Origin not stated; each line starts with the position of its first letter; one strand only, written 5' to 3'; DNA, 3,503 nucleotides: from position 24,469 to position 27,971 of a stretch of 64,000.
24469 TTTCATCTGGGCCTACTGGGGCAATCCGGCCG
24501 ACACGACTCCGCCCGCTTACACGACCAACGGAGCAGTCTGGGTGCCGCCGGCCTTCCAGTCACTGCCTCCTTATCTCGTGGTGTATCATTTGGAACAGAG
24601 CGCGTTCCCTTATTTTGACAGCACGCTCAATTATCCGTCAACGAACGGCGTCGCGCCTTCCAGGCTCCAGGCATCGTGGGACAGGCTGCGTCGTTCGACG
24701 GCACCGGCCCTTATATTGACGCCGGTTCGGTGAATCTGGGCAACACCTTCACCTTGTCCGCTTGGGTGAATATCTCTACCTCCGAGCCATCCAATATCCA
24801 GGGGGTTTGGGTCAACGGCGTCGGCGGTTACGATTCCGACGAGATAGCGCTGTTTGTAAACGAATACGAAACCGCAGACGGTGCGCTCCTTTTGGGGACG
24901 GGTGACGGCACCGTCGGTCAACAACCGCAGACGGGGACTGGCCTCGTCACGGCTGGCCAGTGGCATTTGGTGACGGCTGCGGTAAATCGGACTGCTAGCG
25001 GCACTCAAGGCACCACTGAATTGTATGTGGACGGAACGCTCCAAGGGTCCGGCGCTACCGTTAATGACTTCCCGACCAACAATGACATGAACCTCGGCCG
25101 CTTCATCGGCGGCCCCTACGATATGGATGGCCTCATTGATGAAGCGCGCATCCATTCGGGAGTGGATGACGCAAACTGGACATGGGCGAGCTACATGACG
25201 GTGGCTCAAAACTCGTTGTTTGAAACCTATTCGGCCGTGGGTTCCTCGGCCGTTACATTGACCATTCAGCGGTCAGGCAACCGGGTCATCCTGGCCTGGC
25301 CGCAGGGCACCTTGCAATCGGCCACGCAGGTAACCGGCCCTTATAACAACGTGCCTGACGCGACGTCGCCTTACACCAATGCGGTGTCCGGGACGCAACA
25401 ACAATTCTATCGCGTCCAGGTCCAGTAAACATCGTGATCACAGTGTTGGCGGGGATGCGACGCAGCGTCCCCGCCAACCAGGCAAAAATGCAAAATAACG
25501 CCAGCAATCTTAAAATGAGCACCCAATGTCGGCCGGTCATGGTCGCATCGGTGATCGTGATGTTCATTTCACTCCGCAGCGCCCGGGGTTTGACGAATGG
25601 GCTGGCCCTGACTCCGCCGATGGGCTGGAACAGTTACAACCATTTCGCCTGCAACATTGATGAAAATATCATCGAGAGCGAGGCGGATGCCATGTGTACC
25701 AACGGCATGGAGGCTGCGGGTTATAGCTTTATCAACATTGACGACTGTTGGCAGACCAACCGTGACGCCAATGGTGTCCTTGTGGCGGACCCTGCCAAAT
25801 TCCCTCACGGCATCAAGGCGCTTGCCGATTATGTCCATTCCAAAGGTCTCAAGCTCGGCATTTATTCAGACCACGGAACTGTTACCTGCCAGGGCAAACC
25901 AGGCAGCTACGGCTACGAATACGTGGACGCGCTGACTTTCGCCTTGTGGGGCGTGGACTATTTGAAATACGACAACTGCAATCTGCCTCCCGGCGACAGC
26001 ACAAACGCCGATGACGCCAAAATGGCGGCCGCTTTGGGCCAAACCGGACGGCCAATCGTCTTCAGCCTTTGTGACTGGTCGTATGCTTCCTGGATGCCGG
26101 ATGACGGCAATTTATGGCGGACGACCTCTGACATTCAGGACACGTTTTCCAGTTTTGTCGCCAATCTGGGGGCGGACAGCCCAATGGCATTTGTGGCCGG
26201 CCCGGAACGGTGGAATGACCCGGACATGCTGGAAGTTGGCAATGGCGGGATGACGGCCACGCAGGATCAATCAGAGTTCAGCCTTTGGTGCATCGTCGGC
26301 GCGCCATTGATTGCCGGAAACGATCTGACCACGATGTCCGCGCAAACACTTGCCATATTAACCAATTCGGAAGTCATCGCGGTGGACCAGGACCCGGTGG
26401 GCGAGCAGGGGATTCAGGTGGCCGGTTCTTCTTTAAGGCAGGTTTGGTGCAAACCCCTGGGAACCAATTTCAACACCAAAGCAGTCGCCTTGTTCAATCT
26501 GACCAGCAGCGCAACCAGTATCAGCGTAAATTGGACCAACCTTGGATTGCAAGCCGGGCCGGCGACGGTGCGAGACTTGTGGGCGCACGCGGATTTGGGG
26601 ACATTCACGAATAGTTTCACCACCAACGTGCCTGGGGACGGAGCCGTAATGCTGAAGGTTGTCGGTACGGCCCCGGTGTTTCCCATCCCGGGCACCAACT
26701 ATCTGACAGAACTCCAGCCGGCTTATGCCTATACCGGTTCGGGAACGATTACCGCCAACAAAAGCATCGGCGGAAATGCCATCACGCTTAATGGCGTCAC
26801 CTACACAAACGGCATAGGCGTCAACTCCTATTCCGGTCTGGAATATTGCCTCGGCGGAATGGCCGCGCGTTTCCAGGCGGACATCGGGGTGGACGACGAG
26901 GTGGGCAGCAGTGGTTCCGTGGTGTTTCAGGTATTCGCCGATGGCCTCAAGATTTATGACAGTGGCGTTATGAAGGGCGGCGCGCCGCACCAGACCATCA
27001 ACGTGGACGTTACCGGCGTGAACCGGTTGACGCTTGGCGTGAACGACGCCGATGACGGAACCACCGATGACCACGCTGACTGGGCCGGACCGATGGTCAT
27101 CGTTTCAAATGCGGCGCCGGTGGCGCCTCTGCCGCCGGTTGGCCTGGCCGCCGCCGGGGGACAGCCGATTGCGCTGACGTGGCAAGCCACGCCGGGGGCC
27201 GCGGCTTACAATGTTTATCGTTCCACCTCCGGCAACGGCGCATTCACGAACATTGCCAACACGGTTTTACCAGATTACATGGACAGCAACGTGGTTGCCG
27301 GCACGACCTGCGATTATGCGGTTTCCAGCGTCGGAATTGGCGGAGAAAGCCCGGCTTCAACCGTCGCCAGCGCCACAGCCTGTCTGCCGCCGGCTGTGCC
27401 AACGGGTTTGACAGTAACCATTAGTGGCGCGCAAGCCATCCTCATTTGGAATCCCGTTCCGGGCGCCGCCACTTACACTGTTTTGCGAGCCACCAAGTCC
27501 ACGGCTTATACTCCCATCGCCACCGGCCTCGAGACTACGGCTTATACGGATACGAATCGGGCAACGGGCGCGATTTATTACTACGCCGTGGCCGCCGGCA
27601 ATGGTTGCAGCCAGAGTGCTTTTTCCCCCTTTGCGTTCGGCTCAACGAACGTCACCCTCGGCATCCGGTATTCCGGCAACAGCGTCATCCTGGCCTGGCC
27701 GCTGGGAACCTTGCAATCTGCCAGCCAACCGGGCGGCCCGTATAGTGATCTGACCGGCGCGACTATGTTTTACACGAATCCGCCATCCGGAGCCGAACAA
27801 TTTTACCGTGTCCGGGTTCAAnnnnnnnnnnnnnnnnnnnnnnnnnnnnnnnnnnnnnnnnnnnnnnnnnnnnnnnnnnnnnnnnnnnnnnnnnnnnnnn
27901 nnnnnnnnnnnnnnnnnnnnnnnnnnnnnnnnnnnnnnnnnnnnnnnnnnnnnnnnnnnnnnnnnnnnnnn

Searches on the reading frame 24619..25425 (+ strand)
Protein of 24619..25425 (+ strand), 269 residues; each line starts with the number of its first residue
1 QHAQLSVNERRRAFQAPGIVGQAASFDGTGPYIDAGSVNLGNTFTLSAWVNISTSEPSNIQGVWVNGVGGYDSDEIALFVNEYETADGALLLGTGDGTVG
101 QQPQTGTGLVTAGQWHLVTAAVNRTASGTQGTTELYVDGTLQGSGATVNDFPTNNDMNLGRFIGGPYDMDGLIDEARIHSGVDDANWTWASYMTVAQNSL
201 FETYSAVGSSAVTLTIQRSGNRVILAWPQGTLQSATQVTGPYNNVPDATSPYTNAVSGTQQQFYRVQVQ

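Call 26: search_protein_families(library=pfam, proteins=[window:24619-25425:+], max_evalue=0.001)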
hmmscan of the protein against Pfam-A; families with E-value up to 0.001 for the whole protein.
window:24619-25425:+ (269 aa): 1 family
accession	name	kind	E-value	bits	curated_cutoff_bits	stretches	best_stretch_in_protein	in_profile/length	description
PF13385.13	Laminin_G_3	-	2.6e-17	63.8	27.6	1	27-181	1-143/151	Concanavalin A-like lectin/glucanases superfamily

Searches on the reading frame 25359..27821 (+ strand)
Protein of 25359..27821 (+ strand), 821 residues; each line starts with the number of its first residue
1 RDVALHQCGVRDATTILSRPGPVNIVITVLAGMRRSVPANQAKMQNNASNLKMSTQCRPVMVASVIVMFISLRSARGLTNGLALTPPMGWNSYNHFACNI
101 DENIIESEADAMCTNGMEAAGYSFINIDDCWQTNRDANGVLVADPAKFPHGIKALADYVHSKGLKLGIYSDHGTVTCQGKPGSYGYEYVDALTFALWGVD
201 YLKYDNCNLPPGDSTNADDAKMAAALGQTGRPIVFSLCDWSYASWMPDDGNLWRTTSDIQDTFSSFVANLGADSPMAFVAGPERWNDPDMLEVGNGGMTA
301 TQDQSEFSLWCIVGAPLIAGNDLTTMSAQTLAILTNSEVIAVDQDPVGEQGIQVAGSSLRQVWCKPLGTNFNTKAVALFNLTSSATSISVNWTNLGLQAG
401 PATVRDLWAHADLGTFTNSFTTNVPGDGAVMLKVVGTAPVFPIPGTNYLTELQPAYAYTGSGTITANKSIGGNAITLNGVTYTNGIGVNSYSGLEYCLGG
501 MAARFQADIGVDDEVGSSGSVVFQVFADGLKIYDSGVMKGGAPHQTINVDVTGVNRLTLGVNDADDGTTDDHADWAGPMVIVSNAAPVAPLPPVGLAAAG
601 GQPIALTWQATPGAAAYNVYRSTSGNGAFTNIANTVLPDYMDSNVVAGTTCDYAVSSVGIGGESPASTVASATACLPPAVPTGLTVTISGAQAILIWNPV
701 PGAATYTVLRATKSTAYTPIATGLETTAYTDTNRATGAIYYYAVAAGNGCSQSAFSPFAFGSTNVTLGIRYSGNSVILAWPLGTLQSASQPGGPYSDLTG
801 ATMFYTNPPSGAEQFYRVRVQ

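Call 26: search_protein_families(library=pfam, proteins=[window:25359-27821:+], max_evalue=0.001)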
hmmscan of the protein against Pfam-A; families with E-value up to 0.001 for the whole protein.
window:25359-27821:+ (821 aa): 3 families
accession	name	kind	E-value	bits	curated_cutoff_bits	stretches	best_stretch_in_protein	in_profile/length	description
PF16499.11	Melibiase_2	-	2.8e-75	253.7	23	1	85-345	1-284/284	Alpha galactosidase A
PF08305.17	NPCBM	-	4.4e-43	147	23.9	1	446-580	2-136/137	NPCBM/NEW2 domain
PF17801.7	Melibiase_C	-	1.1e-16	61.1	22.9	1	361-434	5-71/71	Alpha galactosidase C-terminal beta sandwich domain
